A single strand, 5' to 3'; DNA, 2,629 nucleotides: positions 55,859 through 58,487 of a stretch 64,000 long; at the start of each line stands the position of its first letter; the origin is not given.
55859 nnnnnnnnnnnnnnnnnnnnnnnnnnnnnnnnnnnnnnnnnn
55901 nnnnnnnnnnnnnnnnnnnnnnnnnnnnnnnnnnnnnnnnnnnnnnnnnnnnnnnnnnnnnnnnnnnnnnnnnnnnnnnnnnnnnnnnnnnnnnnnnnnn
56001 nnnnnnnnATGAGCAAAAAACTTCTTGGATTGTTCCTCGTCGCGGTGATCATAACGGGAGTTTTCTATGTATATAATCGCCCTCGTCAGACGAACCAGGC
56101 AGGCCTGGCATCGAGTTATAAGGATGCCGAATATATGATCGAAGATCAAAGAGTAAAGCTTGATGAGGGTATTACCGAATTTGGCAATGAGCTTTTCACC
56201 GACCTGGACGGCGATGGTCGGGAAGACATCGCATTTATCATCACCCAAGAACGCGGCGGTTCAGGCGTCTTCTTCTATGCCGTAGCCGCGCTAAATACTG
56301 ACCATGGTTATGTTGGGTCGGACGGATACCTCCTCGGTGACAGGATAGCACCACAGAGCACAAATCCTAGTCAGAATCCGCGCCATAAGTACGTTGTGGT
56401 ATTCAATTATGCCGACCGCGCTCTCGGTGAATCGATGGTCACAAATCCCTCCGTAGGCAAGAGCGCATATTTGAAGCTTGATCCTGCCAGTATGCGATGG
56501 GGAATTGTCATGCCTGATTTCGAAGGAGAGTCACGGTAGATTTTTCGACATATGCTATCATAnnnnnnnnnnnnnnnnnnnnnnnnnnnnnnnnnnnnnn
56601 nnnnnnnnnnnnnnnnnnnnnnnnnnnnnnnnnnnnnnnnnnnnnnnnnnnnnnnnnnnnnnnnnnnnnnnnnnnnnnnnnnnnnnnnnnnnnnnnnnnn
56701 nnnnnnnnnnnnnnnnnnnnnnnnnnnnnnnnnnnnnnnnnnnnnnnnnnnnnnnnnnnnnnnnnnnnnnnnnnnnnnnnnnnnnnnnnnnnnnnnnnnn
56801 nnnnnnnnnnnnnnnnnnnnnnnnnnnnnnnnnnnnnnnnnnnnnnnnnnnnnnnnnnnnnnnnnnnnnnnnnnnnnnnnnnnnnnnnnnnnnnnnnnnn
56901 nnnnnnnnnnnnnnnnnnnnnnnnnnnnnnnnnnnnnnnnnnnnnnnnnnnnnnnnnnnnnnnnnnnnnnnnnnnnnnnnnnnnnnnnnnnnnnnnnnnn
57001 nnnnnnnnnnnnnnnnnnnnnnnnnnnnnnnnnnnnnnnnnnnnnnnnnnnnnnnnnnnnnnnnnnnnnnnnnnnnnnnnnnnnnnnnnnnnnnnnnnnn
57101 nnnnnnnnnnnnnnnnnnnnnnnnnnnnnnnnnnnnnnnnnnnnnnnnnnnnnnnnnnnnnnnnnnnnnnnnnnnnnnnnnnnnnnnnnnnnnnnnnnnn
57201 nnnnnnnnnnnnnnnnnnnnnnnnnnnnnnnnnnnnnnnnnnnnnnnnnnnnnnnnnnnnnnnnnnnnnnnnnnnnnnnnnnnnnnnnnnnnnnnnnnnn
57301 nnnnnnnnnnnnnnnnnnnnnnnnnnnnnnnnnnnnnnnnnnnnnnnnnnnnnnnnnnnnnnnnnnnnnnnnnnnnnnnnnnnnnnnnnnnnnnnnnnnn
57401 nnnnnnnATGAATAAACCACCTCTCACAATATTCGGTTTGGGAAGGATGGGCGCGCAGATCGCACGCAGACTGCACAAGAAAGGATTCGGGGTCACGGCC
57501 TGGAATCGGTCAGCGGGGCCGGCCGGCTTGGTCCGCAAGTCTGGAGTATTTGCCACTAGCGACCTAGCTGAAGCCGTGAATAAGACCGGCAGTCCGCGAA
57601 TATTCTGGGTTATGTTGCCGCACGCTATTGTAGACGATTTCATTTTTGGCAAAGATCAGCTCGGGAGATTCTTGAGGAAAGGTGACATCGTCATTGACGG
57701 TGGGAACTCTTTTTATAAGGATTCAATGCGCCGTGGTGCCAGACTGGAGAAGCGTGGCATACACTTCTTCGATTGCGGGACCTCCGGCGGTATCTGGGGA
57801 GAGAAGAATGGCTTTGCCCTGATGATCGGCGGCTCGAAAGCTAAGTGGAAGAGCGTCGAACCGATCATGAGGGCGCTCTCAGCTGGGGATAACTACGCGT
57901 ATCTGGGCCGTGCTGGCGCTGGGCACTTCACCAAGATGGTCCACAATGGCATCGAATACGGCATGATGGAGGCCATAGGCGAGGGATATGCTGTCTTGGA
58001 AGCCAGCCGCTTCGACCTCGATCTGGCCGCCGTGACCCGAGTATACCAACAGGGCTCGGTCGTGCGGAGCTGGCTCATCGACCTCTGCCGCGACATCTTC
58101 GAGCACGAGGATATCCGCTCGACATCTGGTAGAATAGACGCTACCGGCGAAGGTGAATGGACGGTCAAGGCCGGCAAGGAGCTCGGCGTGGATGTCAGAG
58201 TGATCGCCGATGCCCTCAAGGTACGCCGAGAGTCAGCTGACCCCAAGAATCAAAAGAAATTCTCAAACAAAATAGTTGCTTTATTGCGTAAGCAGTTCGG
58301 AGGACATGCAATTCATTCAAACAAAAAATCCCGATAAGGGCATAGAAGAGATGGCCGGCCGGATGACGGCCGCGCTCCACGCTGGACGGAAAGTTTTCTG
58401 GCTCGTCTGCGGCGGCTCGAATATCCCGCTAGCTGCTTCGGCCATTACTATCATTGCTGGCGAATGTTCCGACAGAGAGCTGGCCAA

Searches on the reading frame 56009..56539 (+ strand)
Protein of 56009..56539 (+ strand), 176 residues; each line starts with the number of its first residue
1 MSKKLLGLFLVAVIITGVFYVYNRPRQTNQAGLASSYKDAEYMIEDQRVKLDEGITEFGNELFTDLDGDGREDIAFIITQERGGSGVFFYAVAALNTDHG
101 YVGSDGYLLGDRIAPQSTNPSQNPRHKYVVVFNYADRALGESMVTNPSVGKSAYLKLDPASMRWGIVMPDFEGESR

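Call 11: search_protein_families(library=pfam, proteins=[window:56009-56539:+])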
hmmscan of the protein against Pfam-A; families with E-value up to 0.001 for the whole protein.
window:56009-56539:+ (176 aa): 0 families

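Call 59: find_homologous_proteins(query=window:56009-56539:+, max_evalue=1e-10)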
Query window:56009-56539:+ (176 aa): 1561 proteins with E <= 1e-10 among 1911 candidates; the best 120 are listed.
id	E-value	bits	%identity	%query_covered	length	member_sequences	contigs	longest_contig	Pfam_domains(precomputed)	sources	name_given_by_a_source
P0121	3.9e-106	370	95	100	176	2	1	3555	-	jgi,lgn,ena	-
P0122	5.0e-74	266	71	100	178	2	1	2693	-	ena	-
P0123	2.4e-72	260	67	100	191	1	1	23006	-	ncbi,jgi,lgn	ncbi:MAG: hypothetical protein WC757_03075 [Candidatus Paceibacterota bacterium]|jgi:hypothetical pr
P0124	2.9e-71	257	67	100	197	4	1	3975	-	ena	-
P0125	1.4e-70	255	66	100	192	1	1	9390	-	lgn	-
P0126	1.9e-70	254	66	100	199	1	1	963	-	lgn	-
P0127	1.9e-68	248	63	100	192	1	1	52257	-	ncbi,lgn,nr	ncbi:MAG: hypothetical protein JWO50_18 [Candidatus Kaiserbacteria bacterium]|nr:hypothetical protei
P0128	5.9e-68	246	67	89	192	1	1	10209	-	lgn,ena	-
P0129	6.0e-68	246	63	100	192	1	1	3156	-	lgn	-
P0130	7.9e-68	246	67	100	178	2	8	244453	-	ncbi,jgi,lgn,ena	-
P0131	1.3e-67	245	64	100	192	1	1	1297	-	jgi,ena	-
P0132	1.9e-67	244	67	100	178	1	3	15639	-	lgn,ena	-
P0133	2.2e-67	244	65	89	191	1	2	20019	-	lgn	-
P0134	2.2e-67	244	67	89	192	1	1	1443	-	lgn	-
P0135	2.3e-67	244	67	89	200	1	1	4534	-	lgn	-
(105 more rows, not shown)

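Call 60: find_encoding_contigs(protein=P0121, flank=3000, max_places=10)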
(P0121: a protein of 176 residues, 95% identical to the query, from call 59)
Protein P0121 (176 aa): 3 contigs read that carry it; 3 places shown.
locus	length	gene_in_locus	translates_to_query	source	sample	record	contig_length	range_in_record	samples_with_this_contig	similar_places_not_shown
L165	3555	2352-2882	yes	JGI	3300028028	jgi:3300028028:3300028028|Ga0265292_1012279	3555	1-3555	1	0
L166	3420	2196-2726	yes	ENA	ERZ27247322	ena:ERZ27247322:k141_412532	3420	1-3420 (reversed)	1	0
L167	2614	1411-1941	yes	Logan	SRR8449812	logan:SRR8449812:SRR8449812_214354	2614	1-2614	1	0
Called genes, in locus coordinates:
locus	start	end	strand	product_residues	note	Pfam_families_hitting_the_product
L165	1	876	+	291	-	?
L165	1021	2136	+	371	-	PF13433:Peripla_BP_5, PF13458:Peripla_BP_6, PF01094:ANF_receptor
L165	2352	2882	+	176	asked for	-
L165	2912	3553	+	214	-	?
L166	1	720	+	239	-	?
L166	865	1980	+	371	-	PF13433:Peripla_BP_5, PF13458:Peripla_BP_6, PF01094:ANF_receptor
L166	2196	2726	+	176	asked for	-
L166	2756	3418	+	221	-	?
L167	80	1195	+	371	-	PF13433:Peripla_BP_5, PF13458:Peripla_BP_6, PF01094:ANF_receptor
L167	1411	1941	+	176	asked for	-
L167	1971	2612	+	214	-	?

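Call 61: find_encoding_contigs(protein=window:56009-56539:+, flank=3000, max_places=10)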
Protein window:56009-56539:+ (176 aa): 2 contigs read that carry it; 1 place shown.
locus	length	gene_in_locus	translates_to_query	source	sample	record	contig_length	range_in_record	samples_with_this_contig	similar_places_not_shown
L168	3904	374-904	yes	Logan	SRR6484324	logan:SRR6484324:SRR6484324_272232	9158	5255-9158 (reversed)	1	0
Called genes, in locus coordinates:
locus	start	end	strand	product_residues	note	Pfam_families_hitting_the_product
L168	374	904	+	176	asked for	-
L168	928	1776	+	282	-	PF07963:N_methyl (weak), PF13385:Laminin_G_3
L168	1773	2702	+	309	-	PF03446:NAD_binding_2, PF00393:6PGD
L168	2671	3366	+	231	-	PF01182:Glucosamine_iso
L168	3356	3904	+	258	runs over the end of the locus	PF02673:BacA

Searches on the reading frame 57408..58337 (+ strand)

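Call 11: search_protein_families(library=pfam, proteins=[window:57408-58337:+])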
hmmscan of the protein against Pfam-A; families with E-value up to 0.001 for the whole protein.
window:57408-58337:+ (309 aa): 4 families
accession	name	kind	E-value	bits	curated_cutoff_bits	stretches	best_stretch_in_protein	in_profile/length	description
PF03446.21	NAD_binding_2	-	3.9e-35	121.7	21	1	7-162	3-155/161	NAD binding domain of 6-phosphogluconate dehydrogenase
PF00393.24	6PGD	-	2.1e-20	73.8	27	1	172-289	1-126/290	6-phosphogluconate dehydrogenase, C-terminal domain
PF14833.11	NAD_binding_11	-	0.00023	21.8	30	0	170-229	1-58/122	NAD-binding of NADP-dependent 3-hydroxyisobutyrate dehydrogenase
PF02558.23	ApbA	-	0.00086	19.4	22.2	0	7-56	2-50/150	Ketopantoate reductase PanE/ApbA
